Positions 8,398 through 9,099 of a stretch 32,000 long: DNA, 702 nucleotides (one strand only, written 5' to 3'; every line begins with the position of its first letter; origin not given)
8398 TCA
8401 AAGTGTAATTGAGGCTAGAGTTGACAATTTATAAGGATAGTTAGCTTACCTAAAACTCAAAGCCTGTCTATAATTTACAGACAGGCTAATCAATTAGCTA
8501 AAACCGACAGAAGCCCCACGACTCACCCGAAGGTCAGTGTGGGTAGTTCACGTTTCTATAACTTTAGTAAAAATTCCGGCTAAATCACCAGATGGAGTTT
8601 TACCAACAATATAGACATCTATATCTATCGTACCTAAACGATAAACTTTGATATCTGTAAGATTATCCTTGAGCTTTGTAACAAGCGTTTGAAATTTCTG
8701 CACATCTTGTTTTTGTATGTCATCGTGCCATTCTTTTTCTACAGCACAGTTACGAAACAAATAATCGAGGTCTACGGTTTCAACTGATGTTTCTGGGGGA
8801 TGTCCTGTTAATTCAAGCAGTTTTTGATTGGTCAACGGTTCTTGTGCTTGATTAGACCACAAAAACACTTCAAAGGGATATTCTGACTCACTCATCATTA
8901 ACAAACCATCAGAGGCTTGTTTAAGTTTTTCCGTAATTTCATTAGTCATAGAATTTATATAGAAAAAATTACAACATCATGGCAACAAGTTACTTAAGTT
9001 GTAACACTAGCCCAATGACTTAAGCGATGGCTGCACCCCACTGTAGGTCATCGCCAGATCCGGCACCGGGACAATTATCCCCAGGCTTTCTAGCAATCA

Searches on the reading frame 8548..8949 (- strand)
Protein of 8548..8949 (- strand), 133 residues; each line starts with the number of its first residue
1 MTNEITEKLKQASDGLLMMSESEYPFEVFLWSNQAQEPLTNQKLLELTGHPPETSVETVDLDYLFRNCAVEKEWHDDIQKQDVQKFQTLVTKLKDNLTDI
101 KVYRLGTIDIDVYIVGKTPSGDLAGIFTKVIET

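Call 29: search_protein_families(library=pfam, proteins=[window:8548-8949:-], max_evalue=0.001)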
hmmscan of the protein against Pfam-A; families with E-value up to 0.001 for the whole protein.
window:8548-8949:- (133 aa): 1 family
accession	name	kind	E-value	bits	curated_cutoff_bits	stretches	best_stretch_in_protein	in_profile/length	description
PF07924.16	NuiA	-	5.3e-57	192.1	22.1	1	3-133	1-130/130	Nuclease A inhibitor-like protein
